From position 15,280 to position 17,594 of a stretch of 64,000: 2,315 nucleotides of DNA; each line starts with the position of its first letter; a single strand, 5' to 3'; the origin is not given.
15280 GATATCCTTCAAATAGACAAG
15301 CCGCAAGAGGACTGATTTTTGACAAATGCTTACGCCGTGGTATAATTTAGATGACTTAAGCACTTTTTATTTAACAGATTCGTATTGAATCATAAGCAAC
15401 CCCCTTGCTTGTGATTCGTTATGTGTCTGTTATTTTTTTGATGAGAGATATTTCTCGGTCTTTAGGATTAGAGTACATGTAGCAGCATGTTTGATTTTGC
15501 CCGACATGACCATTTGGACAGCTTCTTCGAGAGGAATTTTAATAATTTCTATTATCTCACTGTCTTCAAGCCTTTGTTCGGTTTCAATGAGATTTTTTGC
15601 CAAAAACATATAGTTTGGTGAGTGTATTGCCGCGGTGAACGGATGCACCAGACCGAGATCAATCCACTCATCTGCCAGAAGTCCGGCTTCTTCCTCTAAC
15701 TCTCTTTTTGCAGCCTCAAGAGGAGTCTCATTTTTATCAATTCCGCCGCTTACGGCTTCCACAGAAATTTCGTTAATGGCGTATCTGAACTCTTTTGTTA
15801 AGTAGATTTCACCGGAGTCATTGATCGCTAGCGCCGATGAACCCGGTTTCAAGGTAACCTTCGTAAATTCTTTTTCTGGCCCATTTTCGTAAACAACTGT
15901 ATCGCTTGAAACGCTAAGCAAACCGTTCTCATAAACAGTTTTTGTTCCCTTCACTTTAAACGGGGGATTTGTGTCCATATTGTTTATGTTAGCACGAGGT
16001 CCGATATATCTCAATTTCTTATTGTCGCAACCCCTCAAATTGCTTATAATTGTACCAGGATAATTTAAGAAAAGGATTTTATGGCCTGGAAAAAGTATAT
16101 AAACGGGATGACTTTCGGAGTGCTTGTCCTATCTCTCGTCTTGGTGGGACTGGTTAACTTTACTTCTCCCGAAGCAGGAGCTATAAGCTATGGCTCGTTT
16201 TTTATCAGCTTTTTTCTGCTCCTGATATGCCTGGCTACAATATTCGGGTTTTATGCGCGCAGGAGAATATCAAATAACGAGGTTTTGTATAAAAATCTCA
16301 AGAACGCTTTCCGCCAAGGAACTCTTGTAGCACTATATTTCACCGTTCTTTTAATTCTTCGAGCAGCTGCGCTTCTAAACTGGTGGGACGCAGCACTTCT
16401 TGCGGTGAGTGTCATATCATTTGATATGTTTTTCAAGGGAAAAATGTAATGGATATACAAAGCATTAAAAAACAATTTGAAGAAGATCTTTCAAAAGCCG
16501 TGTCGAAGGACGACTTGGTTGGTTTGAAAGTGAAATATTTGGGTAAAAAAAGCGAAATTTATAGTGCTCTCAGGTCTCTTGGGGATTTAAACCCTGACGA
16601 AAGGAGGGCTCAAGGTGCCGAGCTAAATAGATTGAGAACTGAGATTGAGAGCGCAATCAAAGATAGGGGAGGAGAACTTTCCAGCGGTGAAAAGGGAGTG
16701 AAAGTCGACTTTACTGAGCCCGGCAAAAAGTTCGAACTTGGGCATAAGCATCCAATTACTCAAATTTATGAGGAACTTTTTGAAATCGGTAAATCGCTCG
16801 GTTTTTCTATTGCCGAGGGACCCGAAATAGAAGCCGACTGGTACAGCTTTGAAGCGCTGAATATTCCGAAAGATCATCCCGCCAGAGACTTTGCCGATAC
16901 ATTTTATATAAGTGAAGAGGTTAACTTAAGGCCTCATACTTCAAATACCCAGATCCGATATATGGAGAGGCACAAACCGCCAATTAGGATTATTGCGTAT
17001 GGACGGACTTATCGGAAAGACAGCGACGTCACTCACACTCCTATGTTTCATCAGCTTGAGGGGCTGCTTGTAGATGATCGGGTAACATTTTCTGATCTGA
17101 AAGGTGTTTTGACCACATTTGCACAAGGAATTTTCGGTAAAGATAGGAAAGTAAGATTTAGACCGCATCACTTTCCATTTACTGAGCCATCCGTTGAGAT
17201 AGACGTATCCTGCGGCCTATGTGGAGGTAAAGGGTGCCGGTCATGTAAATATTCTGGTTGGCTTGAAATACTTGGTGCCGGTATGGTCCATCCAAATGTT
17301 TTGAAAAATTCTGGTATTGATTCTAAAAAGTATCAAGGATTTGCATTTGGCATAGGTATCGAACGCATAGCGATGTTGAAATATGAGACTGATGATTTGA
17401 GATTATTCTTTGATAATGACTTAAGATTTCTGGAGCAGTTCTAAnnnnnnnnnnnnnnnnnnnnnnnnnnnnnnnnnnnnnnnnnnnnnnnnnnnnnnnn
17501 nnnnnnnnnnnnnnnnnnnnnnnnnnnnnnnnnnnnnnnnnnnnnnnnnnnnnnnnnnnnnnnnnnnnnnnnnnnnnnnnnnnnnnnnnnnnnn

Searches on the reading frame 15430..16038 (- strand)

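Call 32: search_protein_families(library=ncbifam, proteins=[window:15430-16038:-], max_evalue=0.00001)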
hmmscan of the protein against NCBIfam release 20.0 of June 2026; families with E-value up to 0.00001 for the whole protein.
window:15430-16038:- (202 aa): 4 families
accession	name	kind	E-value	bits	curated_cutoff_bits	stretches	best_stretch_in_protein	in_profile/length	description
NF008736.0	PRK11762.1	equivalog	1.2e-17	64.1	169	1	28-201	9-184/186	ADP compounds hydrolase NudE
TIGR00052.1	TIGR00052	subfamily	3.4e-07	30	79.55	1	91-190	80-182/188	nudix-type nucleoside diphosphatase, YffH/AdpP family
TIGR00586.1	mutt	equivalog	6.1e-06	26.3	97.9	1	69-123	10-64/129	8-oxo-dGTP diphosphatase MutT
NF001938.0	PRK00714.1-5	equivalog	6.2e-06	25.7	116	1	64-121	13-75/172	RNA pyrophosphohydrolase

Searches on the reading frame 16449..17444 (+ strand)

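Call 32: search_protein_families(library=ncbifam, proteins=[window:16449-17444:+], max_evalue=0.00001)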
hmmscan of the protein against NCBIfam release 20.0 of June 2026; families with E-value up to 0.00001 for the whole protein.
window:16449-17444:+ (331 aa): 5 families
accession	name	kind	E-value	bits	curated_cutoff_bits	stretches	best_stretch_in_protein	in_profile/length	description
TIGR00468.1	pheS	equivalog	1.4e-93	313.7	237.45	2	159-331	160-322/324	phenylalanine--tRNA ligase subunit alpha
NF003210.0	PRK04172.1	equivalog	5.4e-58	197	350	2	155-330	329-490/496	phenylalanine--tRNA ligase subunit alpha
NF051887.1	PheS_related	equivalog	3.6e-37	128.3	300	1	127-331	41-239/349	PheS-related mystery ligase SrmL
TIGR00469.1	pheS_mito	equivalog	1.5e-33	116.1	258.35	2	230-331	254-343/451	phenylalanine--tRNA ligase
TIGR00470.1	sepS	equivalog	3e-08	32.6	380.65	1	147-319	172-339/533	O-phosphoserine--tRNA ligase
